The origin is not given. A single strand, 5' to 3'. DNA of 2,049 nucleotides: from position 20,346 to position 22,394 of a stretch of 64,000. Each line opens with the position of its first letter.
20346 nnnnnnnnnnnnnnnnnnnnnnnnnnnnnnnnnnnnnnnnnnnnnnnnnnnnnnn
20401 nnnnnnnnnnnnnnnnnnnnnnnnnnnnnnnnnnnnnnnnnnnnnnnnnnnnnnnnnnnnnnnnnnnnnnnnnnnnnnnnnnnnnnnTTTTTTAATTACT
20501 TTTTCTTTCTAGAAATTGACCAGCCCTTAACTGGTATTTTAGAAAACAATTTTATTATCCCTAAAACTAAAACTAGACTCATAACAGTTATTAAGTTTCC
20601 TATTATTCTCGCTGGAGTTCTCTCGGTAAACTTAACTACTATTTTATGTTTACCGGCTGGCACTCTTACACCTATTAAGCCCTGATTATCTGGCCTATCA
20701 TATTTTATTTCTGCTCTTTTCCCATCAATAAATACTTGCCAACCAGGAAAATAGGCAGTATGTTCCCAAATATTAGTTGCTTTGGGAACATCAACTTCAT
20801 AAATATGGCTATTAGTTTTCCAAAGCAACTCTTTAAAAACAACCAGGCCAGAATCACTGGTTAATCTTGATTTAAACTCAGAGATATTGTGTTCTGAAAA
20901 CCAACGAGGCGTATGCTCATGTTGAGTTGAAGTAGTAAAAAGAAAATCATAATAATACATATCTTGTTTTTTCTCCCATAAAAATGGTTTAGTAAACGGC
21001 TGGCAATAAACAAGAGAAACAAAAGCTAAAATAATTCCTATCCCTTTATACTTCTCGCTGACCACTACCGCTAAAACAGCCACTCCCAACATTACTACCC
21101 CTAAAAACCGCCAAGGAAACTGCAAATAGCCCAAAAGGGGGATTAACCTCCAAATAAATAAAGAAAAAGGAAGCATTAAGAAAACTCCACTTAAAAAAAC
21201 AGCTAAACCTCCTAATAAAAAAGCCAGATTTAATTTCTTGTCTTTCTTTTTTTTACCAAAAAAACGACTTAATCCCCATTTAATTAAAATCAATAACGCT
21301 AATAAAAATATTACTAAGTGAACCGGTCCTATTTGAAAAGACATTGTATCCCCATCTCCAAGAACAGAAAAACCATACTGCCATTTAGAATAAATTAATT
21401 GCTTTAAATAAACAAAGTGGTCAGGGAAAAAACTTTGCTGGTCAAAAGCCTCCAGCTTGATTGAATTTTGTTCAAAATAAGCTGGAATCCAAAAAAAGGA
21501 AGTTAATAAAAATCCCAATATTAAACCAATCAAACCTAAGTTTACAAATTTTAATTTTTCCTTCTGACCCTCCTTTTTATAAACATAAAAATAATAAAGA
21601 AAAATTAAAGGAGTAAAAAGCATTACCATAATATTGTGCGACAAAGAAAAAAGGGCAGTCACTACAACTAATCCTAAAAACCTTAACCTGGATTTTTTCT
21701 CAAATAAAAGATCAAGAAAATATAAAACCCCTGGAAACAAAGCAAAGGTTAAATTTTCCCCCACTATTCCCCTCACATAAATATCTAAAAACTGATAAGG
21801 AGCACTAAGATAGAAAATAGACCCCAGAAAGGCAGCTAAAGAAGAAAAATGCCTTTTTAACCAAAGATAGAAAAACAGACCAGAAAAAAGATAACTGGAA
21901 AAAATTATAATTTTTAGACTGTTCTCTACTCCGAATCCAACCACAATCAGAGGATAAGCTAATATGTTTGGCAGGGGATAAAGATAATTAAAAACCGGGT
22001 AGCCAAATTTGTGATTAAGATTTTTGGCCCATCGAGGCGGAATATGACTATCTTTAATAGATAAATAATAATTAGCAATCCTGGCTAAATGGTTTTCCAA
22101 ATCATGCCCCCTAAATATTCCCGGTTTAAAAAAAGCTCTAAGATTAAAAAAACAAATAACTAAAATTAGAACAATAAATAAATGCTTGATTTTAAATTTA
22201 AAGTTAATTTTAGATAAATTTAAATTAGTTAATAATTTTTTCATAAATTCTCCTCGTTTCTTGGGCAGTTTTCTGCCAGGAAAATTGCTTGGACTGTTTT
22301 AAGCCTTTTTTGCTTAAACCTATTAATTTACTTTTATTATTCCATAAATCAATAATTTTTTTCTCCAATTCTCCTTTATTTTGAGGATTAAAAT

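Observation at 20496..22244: Three YfhO/PTPS-related-like membrane paralogs scattered through the island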

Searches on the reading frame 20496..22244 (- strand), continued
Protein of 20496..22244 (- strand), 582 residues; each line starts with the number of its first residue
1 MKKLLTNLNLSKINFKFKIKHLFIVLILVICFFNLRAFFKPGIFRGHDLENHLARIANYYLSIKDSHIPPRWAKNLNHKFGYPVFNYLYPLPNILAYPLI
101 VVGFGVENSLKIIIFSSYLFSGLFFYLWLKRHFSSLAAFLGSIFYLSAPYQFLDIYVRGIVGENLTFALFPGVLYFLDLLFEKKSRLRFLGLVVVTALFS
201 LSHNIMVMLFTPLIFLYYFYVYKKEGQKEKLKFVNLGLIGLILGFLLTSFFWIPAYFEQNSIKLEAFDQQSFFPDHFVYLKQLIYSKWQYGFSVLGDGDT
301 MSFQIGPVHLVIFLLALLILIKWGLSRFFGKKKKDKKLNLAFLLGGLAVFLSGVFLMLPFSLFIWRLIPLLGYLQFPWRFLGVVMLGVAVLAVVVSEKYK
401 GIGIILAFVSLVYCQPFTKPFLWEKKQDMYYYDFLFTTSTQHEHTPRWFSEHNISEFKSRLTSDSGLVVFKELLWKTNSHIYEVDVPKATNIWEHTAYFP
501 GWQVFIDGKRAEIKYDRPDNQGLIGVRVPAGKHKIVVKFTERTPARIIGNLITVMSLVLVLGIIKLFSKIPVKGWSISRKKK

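Call 42: find_related_loci(query=A3, collection=genome_contigs, flank=6000)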
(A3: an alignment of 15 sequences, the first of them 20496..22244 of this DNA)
Query A3 (582 aa) in genome_contigs; peptide patterns used: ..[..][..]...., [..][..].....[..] (x = any residue, [..] = any of these).
124 stretches matched a pattern; 62 encode a relative of the query (tblastn E <= 1e-3); 62 distinct loci.
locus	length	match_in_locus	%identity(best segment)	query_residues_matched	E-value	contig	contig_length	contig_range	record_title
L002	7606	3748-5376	40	24-581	1e-123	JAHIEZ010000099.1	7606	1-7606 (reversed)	MAG: Patescibacteria group bacterium isolate KR11_0.1_MetaG.mb.53 KR11_0.1_MetaG.mb.53_k141_459995, whole genome shotgun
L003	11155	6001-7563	41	24-550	6e-119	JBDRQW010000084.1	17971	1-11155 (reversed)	MAG: Candidatus Beckwithbacteria bacterium isolate MEGAHIT-group-2.65 k141_992612, whole genome shotgun sequence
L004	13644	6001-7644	39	11-565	6e-115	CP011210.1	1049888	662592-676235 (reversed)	MAG: Candidatus Beckwithbacteria bacterium GW2011_GWC1_49_16 chromosome, complete genome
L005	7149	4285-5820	40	36-570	3e-108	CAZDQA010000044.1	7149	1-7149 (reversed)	MAG TPA_asm: uncultured Pseudomonadales bacterium isolate binchicken_co220_119 genome assembly, contig: NODE_7043_length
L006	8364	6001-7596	38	16-570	4e-107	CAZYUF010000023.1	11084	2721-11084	MAG TPA_asm: uncultured Pseudomonadales bacterium isolate SRP118108_co4_340 genome assembly, contig: NODE_5552_length_11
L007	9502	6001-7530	34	36-560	7e-86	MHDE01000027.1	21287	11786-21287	MAG: Microgenomates group bacterium RIFCSPHIGHO2_01_FULL_45_11 rifcsphigho2_01_scaffold_4955, whole genome shotgun seque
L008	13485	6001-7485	34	39-556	1e-83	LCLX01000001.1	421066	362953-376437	MAG: Microgenomates group bacterium GW2011_GWC1_46_15 UX36_C0001, whole genome shotgun sequence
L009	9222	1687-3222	31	48-582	3e-83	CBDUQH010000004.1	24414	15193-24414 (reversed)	MAG TPA_asm: uncultured bacterium isolate SRR18550247_concoct_49 genome assembly, contig: ERZ25074849.42, whole genome s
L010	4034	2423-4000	33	24-563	2e-75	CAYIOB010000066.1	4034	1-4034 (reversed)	MAG TPA_asm: uncultured Gammaproteobacteria bacterium isolate ERP119705_co25_644 genome assembly, contig: NODE_34095_len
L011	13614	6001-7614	33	24-582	2e-74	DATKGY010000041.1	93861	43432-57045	MAG TPA_asm: Patescibacteria group bacterium isolate SMAG_U14563 k141_66149, whole genome shotgun sequence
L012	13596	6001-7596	34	13-556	3e-74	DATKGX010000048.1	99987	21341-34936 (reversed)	MAG TPA_asm: Patescibacteria group bacterium isolate SMAG_U14562 k141_141557, whole genome shotgun sequence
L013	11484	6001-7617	31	7-561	5e-70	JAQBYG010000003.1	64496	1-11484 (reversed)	MAG: bacterium isolate casp150-mb.307 NODE_1094_length_64496_cov_0.094244, whole genome shotgun sequence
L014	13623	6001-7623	30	18-582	8e-70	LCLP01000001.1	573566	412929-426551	MAG: Candidatus Pacebacteria bacterium GW2011_GWA1_46_10 UX28_C0001, whole genome shotgun sequence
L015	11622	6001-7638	33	1-582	2e-69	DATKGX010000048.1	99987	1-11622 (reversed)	MAG TPA_asm: Patescibacteria group bacterium isolate SMAG_U14562 k141_141557, whole genome shotgun sequence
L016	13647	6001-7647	31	20-568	1e-69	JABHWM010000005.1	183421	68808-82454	MAG: Candidatus Paceibacterota bacterium isolate SI047_bin131 k141_258894, whole genome shotgun sequence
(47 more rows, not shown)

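Call 63: fold_search(model_id=the predicted structure, library=pdb)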
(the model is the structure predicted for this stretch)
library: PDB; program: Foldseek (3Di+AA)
matches with E <= 10: 450; with E <= 0.001: 11
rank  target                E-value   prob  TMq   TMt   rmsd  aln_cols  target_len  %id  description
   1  8age_A                2.2e-04  1.00  0.39  0.36  13.6       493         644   10  Structure of yeast oligosaccharylransferase complex with acceptor peptide bound (released 2022-12-07)
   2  8agc_A                2.9e-04  1.00  0.33  0.29  19.4       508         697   13  Structure of yeast oligosaccharylransferase complex with lipid-linked oligosaccharide and non-acceptor peptide bound (released 2022-12-07)
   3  8b6l_I                3.0e-04  1.00  0.37  0.32  21.6       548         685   11  Subtomogram average of the human Sec61-TRAP-OSTA-translocon (released 2022-12-07)
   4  6s7o_A                3.5e-04  1.00  0.39  0.36  10.7       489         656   10  Cryo-EM structure of human oligosaccharyltransferase complex OST-A (released 2019-12-18)
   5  8pn9_A                3.5e-04  1.00  0.37  0.33  13.7       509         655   10  Structure of human oligosaccharyltransferase OST-A complex bound to NGI-1 (released 2024-05-08)
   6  7bvc_A                3.8e-04  1.00  0.34  0.20  20.9       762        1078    9  Cryo-EM structure of Mycobacterium smegmatis arabinosyltransferase EmbA-EmbB-AcpM2 in complex with ethambutol (released 2020-04-29)
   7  7oci_F                5.4e-04  1.00  0.36  0.33  13.2       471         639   12  Cryo-EM structure of yeast Ost6p containing oligosaccharyltransferase complex (released 2022-02-16)
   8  7e9s_A                6.4e-04  1.00  0.35  0.25  19.6       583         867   13  Archaeal oligosaccharyltransferase AglB from Archaeoglobus fulgidus in complex with an inhibitory peptide and a dolich (released 2021-09-08)
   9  8agb_A                7.0e-04  1.00  0.36  0.33  13.2       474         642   12  Structure of yeast oligosaccharylransferase complex with lipid-linked oligosaccharide bound (released 2022-12-07)
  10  6ezn_F                8.8e-04  1.00  0.39  0.35  15.2       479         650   12  Cryo-EM structure of the yeast oligosaccharyltransferase (OST) complex (released 2018-01-17)
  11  6s7t_A                9.6e-04  1.00  0.34  0.29  21.7       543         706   10  Cryo-EM structure of human oligosaccharyltransferase complex OST-B (released 2019-12-18)
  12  9n9j_I                1.0e-03  1.00  0.35  0.30  22.1       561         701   12  Structure of a GRP94 folding intermediate engaged with a CCDC134- and FKBP11-bound secretory translocon (released 2025-11-19)
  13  6ftg_5                1.1e-03  1.00  0.38  0.35  19.7       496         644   12  Subtomogram average of OST-containing ribosome-translocon complexes from canine rough microsomal membranes (released 2018-03-21)
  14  7bvf_A                1.2e-03  1.00  0.33  0.20  22.2       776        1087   10  Cryo-EM structure of Mycobacterium tuberculosis arabinosyltransferase EmbA-EmbB-AcpM2 in complex with ethambutol (released 2020-04-29)
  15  5f15                  1.6e-03  1.00  0.29  0.31  18.7       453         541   13  Crystal Structure of ArnT from Cupriavidus metallidurans bound to Undecaprenyl phosphate (released 2016-02-17)
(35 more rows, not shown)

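Call 66: search_protein_families(library=pfam, proteins=[P0076, P0094, P0102, P0107, P0108, P0114], max_evalue=0.001)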
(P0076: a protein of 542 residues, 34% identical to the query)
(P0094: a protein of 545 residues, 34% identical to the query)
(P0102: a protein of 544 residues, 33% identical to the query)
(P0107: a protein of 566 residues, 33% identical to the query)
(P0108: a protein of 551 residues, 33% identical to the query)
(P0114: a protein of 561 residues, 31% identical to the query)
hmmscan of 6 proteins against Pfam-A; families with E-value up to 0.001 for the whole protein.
P0076 (542 aa): 3 families
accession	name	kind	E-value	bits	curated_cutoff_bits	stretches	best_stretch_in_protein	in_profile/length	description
PF10131.15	PTPS_related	-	5.7e-16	58.6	26.4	1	72-395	2-313/621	6-pyruvoyl-tetrahydropterin synthase related domain; membrane protein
PF09586.16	YfhO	-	6.5e-14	51.7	28.5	2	78-384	84-381/835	Bacterial membrane protein YfhO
PF13231.12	PMT_2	-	9.7e-07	29.6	26.1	1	76-229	4-149/160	Dolichyl-phosphate-mannose-protein mannosyltransferase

P0094 (545 aa): 2 families
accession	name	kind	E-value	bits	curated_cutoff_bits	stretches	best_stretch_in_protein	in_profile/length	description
PF10131.15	PTPS_related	-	8.7e-18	64.5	26.4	1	69-395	1-309/621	6-pyruvoyl-tetrahydropterin synthase related domain; membrane protein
PF09586.16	YfhO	-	1e-08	34.5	28.5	1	444-509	755-821/835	Bacterial membrane protein YfhO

P0102 (544 aa): 3 families
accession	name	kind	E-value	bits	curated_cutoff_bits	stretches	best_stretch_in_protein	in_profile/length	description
PF10131.15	PTPS_related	-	6.7e-20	71.5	26.4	1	71-389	1-301/621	6-pyruvoyl-tetrahydropterin synthase related domain; membrane protein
PF09586.16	YfhO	-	1.6e-08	33.9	28.5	1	446-517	755-827/835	Bacterial membrane protein YfhO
PF13231.12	PMT_2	-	3.3e-05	24.6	26.1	1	76-206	4-132/160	Dolichyl-phosphate-mannose-protein mannosyltransferase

P0107 (566 aa): 2 families
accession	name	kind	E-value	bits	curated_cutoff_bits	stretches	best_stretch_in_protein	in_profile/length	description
PF09586.16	YfhO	-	2.1e-12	46.7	28.5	1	63-405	67-389/835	Bacterial membrane protein YfhO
PF10131.15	PTPS_related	-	5.9e-07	28.8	26.4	1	77-404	5-313/621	6-pyruvoyl-tetrahydropterin synthase related domain; membrane protein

P0108 (551 aa): 2 families
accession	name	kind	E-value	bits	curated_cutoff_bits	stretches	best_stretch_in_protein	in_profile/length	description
PF09586.16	YfhO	-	2.2e-12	46.6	28.5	1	448-515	755-823/835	Bacterial membrane protein YfhO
PF10131.15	PTPS_related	-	8.1e-12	44.8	26.4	1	73-390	3-303/621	6-pyruvoyl-tetrahydropterin synthase related domain; membrane protein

P0114 (561 aa): 3 families
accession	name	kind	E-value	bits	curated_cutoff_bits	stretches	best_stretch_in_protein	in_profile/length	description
PF09586.16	YfhO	-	8.6e-17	61.2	28.5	2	109-420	93-397/835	Bacterial membrane protein YfhO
PF10131.15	PTPS_related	-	2.6e-16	59.7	26.4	1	84-417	1-316/621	6-pyruvoyl-tetrahydropterin synthase related domain; membrane protein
PF13231.12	PMT_2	-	4e-05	24.3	26.1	1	96-249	12-160/160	Dolichyl-phosphate-mannose-protein mannosyltransferase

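Call 70: search_protein_representatives(alignment_id=A1)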
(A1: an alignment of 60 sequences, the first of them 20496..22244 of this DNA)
Query: 60 sequences, 549 profile positions. Proteins with E-value up to 0.001 (for the whole library): 35132; up to 1e-10: 18114; up to 1e-30: 9480. The best 150 are listed.
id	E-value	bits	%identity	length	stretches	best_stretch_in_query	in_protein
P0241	1.0e-267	905.5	-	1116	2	8-543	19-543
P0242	4.0e-258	873.8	-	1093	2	2-546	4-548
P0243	1.1e-230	783.2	-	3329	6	10-537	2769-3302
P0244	8.1e-213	724.2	-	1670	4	7-542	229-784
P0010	3.2e-203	692.6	-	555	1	4-541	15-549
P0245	1.6e-198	677.0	-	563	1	2-547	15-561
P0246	1.7e-189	647.3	-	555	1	2-541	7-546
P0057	1.3e-185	634.5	-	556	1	7-543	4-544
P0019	4.9e-185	632.5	-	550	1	3-547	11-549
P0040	8.0e-185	631.8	-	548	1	2-541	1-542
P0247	4.6e-184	629.3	-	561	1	5-543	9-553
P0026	7.5e-183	625.3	-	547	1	2-541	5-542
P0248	1.2e-175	601.6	-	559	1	8-543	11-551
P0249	1.6e-175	601.2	-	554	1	2-545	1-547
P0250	8.3e-175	598.8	-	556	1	4-539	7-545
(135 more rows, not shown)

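Call 72: search_dna_similar(query=window:20496-22244:-, collection=plasmids, mode=protein, max_evalue=0.01, max_rows=15)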
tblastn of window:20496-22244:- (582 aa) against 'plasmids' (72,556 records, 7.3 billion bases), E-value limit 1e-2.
Records with a match: 4; places in all: 4; records where one place covers at least 80% of the query: 0.
Best place of each record, by identity: <60% 4.
By first word of the organism name: Sphingobium 3; Aeromonas 1.
By predicted mobility (MOB-suite, as given by PLSDB): non-mobilizable 4.
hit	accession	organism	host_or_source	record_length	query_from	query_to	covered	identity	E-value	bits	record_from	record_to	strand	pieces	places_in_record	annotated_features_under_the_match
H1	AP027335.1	Sphingobium sp. TomTYG71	-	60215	9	232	38%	21.4%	7e-3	47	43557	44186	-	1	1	hypothetical protein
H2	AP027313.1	Sphingobium sp. TomMM7A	-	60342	9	232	38%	21.4%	7e-3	47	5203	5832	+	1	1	hypothetical protein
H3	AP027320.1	Sphingobium sp. TomTYG42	-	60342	9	232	38%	21.4%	7e-3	47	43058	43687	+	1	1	hypothetical protein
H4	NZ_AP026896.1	Aeromonas caviae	Microbe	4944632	357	556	34%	23.4%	3e-6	58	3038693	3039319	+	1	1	none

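Call 74: list_cluster_members(proteins=[window:20496-22244:-, window:29917-31647:-, window:59938-61653:-, P0385, window:18604-19305:-, window:18254-18607:-])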
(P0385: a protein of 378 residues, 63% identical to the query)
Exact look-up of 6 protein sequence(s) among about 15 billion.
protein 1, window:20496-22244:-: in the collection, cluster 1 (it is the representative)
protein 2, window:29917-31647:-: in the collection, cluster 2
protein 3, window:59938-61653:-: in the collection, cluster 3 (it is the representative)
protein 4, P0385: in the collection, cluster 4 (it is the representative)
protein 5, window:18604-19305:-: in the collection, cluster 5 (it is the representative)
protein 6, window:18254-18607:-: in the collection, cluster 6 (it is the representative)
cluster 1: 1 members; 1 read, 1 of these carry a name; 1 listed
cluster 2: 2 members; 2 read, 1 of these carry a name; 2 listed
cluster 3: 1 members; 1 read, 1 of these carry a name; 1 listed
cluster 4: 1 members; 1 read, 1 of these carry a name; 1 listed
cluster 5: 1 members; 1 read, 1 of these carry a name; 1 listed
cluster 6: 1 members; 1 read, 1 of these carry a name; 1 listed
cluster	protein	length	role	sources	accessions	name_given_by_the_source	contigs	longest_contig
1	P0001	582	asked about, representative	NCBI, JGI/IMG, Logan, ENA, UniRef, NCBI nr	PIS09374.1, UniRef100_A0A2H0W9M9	hypothetical protein COT75_01710 [Candidatus Beckwithbacteria bacterium ... | Membrane protein 6-pyruvoyl-tetrahydropterin synthase-related domain-containing protein ... | MAG: hypothetical protein COT75_01710 [Candidatus Beckwithbacteria bacterium ...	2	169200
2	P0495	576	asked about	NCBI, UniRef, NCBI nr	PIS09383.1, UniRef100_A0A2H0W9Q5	hypothetical protein COT75_01755 [Candidatus Beckwithbacteria bacterium ... | Membrane protein 6-pyruvoyl-tetrahydropterin synthase-related domain-containing protein ... | MAG: hypothetical protein COT75_01755 [Candidatus Beckwithbacteria bacterium ...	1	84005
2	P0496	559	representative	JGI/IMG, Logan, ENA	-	-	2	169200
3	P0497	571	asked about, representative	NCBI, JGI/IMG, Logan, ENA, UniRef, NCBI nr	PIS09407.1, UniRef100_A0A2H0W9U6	hypothetical protein COT75_01875 [Candidatus Beckwithbacteria bacterium ... | Membrane protein 6-pyruvoyl-tetrahydropterin synthase-related domain-containing protein ... | MAG: hypothetical protein COT75_01875 [Candidatus Beckwithbacteria bacterium ...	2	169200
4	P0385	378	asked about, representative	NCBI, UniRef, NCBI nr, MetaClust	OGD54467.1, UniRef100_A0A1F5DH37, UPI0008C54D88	hypothetical protein A3J78_01690 [Candidatus Beckwithbacteria bacterium RBG_13_35_6] | Glycosyltransferase RgtA/B/C/D-like domain-containing protein n=1 Tax=Candidatus ... | MAG: hypothetical protein A3J78_01690 [Candidatus Beckwithbacteria bacterium RBG_13_35_6]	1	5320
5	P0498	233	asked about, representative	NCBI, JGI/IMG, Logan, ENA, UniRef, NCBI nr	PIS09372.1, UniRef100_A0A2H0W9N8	glycosyltransferase family 2 protein [Candidatus Beckwithbacteria bacterium ... | Glycosyltransferase family 2 protein n=1 Tax=Candidatus Beckwithbacteria bacterium ... | MAG: glycosyltransferase family 2 protein [Candidatus Beckwithbacteria bacterium ...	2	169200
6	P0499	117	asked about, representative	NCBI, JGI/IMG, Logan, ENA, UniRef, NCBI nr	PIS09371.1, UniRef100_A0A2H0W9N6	DUF2304 domain-containing protein [Candidatus Beckwithbacteria bacterium ... | DUF2304 domain-containing protein n=1 Tax=Candidatus Beckwithbacteria bacterium ... | MAG: DUF2304 domain-containing protein [Candidatus Beckwithbacteria bacterium ...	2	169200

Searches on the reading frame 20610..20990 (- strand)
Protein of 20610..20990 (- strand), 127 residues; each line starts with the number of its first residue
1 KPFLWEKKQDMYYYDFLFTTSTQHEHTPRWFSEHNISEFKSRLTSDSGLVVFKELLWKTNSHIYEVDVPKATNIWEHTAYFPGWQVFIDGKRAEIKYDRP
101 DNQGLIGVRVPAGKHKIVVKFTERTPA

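Call 83: predict_structure(alignment_id=A4)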
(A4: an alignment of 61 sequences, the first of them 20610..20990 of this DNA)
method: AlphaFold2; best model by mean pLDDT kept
length: 127 residues; sequences in the alignment: 61
mean_pLDDT: 86.7   pTM: 0.72
mean pLDDT of the five models: 86.7, 85.2, 84.7, 83.2, 82.8
residues with pLDDT >= 90: 76; 70-90: 35; 50-70: 15; < 50: 1
segments of 3 or more residues with pLDDT < 50: none
pLDDT, mean of each block of 10 residues (from residue 1): 65 69 68 77 93 96 98 95 96 94 93 98 83
secondary structure, 60 per line:
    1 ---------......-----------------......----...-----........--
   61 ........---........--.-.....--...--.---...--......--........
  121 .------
elements in order: H10-15 H33-38 E43-45 E51-58 E61-68 E72-79 E84-88 E91-93 E105-110 E113-121
